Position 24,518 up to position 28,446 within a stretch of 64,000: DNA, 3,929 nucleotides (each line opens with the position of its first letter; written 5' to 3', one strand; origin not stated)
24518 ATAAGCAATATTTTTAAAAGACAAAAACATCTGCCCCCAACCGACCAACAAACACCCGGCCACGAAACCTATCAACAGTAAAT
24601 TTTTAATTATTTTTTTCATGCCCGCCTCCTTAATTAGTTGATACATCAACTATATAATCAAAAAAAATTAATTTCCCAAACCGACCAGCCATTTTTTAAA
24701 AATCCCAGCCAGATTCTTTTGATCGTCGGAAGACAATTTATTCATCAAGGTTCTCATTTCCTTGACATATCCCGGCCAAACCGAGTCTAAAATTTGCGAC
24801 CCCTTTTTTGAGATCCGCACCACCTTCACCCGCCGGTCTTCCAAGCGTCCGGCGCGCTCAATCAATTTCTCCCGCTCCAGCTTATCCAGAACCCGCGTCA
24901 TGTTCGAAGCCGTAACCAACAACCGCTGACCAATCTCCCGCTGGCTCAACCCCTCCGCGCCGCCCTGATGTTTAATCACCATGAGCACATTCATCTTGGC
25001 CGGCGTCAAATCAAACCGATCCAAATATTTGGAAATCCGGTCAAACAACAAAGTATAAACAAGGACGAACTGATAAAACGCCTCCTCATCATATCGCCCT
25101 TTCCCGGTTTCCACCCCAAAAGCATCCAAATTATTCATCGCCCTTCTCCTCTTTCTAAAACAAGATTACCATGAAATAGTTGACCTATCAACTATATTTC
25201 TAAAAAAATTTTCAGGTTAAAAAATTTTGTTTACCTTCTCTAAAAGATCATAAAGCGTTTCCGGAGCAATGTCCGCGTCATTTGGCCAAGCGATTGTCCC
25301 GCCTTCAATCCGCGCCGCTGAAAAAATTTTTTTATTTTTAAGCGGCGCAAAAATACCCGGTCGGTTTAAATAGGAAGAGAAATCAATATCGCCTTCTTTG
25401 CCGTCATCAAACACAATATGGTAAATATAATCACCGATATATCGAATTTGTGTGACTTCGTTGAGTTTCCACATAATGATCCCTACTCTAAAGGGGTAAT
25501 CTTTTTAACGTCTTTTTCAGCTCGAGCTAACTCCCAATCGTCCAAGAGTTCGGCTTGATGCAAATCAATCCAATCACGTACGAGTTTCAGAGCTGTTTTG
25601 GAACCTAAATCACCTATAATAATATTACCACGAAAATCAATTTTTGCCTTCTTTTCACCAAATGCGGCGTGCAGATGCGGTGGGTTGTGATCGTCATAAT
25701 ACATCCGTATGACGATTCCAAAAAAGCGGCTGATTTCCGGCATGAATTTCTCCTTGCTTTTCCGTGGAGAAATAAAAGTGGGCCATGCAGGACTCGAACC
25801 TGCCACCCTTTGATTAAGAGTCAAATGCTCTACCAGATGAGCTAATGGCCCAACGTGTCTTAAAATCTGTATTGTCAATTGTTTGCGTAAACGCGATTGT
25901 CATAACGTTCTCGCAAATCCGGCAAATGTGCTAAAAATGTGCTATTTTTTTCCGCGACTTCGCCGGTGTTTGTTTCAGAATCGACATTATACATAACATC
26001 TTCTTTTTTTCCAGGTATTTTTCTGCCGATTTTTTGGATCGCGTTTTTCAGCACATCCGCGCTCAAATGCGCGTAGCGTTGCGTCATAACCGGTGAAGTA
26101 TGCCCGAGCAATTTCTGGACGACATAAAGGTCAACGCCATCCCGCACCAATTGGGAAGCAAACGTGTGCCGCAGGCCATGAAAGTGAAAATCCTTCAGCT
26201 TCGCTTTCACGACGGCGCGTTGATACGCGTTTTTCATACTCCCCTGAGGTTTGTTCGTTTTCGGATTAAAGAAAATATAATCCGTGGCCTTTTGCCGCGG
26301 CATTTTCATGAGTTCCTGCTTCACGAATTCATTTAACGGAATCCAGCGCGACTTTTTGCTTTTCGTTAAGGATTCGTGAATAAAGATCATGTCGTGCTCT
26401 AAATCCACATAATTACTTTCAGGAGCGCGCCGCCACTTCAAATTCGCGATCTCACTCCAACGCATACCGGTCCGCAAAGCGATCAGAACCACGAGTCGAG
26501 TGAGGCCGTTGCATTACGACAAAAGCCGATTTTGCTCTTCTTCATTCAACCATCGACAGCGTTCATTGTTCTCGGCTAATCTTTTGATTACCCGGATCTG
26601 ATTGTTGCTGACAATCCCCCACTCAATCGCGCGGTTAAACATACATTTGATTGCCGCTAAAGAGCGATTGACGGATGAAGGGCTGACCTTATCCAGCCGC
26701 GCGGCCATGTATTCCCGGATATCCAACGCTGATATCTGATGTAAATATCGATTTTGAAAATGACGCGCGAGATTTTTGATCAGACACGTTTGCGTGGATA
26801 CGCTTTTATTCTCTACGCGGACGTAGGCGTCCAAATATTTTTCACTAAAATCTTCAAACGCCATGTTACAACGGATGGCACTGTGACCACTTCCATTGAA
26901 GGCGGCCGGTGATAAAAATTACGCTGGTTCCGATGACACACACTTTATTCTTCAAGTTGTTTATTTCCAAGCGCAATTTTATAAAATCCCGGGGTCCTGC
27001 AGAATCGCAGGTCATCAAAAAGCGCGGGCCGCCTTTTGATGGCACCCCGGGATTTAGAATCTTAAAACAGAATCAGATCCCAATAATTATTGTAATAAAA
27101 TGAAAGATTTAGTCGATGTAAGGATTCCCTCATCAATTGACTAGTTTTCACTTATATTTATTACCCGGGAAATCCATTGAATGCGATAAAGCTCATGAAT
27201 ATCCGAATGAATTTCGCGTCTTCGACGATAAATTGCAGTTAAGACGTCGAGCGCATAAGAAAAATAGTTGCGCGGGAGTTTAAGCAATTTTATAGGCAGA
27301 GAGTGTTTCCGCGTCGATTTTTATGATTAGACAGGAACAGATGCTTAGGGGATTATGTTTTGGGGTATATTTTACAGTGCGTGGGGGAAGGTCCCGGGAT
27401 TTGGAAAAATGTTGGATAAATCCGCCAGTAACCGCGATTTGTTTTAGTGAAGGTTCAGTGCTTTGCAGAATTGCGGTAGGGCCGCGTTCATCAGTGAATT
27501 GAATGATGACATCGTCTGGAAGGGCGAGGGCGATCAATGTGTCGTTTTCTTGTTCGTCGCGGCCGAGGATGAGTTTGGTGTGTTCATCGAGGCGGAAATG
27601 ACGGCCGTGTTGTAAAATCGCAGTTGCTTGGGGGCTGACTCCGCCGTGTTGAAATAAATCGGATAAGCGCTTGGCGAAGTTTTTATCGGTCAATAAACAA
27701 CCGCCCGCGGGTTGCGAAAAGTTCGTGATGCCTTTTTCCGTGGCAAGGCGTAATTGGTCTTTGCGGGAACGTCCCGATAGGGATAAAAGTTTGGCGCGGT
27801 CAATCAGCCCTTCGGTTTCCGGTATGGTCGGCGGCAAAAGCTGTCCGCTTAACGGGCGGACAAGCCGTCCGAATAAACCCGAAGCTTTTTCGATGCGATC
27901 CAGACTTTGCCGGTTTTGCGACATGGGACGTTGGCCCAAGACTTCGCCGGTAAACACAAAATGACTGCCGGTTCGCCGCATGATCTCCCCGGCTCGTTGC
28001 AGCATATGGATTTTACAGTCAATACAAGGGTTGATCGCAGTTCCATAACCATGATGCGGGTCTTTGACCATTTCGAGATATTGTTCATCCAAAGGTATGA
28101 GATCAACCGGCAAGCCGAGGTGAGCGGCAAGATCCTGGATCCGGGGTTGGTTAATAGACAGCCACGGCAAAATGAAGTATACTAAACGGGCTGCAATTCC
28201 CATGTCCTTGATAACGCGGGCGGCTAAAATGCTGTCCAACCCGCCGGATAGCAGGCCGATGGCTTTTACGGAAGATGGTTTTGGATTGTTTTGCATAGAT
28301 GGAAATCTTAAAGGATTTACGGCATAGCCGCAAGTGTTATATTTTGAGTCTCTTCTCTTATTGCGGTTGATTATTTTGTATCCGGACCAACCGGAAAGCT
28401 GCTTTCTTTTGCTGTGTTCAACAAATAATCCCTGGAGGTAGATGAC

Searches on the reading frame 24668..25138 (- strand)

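Call 62: search_protein_families(library=pfam, proteins=[window:24668-25138:-], max_evalue=0.0001)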
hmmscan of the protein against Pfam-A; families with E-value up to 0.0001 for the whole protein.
window:24668-25138:- (156 aa): 5 families
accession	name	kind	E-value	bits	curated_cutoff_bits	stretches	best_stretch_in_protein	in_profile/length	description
PF12802.13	MarR_2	-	2.2e-13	50.6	27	1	42-103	1-60/61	MarR family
PF01047.28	MarR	-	3.5e-11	43.3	24.6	1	44-104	1-58/59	MarR family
PF13463.12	HTH_27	-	7.4e-08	33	22.2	1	45-113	2-68/68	Winged helix DNA-binding domain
PF22381.2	Staph_reg_Sar_Rot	-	1.1e-06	29.1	27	1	36-118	4-83/85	Transcriptional regulator SarA/Rot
PF13545.12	HTH_Crp_2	-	6.9e-05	23.2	27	0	63-98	22-57/70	Crp-like helix-turn-helix domain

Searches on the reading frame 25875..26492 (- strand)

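Call 62: search_protein_families(library=pfam, proteins=[window:25875-26492:-], max_evalue=0.0001)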
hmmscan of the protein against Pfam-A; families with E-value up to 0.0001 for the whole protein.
window:25875-26492:- (205 aa): 1 family
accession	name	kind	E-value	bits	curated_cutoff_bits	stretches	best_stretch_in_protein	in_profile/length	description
PF00589.27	Phage_integrase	-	3.4e-31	108.8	27.1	1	1-144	27-169/172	Phage integrase family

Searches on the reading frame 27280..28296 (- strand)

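Call 62: search_protein_families(library=pfam, proteins=[window:27280-28296:-], max_evalue=0.0001)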
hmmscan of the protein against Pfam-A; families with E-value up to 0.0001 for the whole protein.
window:27280-28296:- (338 aa): 2 families
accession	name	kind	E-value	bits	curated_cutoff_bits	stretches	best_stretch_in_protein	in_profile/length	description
PF18297.6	NFACT-R_2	-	6.6e-15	55.6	26.9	1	231-317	1-86/104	NFACT protein RNA binding domain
PF02568.20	ThiI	-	5.5e-06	26.6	20.5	1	10-149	4-144/197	Thiamine biosynthesis protein (ThiI)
